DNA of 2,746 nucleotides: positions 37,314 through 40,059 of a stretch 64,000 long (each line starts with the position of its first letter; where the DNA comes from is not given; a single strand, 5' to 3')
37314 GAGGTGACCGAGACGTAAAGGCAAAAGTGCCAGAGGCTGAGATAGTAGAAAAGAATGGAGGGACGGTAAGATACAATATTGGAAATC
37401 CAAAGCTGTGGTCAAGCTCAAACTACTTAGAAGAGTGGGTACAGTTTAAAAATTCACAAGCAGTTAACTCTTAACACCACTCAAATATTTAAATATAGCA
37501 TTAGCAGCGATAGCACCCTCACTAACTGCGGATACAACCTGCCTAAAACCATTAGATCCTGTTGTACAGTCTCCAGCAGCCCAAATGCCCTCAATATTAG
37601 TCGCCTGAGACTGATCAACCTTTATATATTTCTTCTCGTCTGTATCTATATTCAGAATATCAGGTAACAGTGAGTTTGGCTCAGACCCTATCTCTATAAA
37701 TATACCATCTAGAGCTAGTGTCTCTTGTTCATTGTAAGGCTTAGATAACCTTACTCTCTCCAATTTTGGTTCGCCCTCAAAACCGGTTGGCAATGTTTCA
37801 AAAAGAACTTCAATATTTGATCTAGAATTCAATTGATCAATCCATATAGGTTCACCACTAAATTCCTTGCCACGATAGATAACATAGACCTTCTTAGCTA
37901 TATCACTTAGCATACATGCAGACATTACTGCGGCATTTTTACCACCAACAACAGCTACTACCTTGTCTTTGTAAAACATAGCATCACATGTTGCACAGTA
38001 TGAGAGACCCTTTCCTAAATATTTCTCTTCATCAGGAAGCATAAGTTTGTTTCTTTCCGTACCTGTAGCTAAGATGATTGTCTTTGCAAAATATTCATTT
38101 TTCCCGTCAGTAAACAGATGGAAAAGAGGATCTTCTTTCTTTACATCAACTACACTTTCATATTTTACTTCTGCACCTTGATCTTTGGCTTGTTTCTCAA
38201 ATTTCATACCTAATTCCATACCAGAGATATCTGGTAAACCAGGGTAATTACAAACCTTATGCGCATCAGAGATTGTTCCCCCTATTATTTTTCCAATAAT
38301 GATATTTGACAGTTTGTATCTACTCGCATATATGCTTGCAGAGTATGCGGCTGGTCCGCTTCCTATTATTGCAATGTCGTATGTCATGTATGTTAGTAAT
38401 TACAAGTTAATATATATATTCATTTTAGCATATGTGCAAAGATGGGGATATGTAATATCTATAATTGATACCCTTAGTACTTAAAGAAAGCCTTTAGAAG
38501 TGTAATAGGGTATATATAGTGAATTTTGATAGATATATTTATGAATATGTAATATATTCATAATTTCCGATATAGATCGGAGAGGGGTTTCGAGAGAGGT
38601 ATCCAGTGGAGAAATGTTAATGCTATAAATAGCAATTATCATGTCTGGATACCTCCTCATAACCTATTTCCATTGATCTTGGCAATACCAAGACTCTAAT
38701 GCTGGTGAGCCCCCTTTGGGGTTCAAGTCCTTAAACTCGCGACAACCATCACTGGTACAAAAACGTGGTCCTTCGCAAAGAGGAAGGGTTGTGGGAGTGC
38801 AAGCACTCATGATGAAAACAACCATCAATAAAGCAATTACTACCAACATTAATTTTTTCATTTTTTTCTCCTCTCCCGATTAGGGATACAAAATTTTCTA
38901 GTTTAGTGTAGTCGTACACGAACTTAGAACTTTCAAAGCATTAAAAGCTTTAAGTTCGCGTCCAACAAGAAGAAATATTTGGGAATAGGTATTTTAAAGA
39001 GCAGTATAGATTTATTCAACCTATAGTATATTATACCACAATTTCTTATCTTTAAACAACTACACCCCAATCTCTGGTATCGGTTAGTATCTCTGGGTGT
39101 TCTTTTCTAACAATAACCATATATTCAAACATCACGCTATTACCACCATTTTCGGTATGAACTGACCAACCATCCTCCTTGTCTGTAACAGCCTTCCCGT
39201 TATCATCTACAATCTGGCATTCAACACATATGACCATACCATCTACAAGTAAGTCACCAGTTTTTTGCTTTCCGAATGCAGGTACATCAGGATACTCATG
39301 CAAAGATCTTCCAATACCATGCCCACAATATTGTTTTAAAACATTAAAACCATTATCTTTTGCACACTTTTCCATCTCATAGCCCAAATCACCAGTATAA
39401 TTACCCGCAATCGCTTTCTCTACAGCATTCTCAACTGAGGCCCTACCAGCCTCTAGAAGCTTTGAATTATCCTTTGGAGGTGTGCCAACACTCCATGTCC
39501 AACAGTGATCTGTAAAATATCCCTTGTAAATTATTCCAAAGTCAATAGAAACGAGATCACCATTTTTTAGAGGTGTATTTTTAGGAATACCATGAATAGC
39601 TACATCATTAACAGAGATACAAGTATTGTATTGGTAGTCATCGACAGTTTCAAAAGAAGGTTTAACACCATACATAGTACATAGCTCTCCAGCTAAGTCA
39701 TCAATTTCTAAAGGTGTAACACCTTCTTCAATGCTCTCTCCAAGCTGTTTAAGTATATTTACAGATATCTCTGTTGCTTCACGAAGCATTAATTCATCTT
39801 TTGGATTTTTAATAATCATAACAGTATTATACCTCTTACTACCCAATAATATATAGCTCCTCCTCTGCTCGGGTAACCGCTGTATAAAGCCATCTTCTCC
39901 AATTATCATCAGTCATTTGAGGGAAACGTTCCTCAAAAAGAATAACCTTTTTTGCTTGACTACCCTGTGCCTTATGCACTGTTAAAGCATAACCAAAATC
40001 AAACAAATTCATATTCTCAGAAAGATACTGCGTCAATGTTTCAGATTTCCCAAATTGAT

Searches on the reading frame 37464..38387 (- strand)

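Call 24: search_protein_families(library=pfam, proteins=[window:37464-38387:-], max_evalue=0.01)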
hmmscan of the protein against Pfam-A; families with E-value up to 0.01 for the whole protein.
window:37464-38387:- (307 aa): 5 families
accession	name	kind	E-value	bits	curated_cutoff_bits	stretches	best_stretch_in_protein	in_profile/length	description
PF07992.20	Pyr_redox_2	-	1.4e-42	146.6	26.1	1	3-291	1-291/291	Pyridine nucleotide-disulphide oxidoreductase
PF13738.12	Pyr_redox_3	-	8.5e-16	58.5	30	1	75-272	99-305/305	Pyridine nucleotide-disulphide oxidoreductase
PF00070.33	Pyr_redox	-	1e-07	32.8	22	1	144-215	2-80/82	Pyridine nucleotide-disulphide oxidoreductase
PF03486.20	HI0933_like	-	0.0006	19.8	50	0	63-110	115-164/244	HI0933-like protein Rossmann domain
PF00890.30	FAD_binding_2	-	0.00089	19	20.4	0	256-283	380-408/414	FAD binding domain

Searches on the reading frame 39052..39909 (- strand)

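Call 83: search_protein_families(library=pfam, proteins=[window:39052-39909:-], max_evalue=0.0001)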
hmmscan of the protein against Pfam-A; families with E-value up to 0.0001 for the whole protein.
window:39052-39909:- (285 aa): 1 family
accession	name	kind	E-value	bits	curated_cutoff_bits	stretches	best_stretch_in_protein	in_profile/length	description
PF00557.29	Peptidase_M24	-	4.2e-40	138.2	23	1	42-268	3-207/208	Metallopeptidase family M24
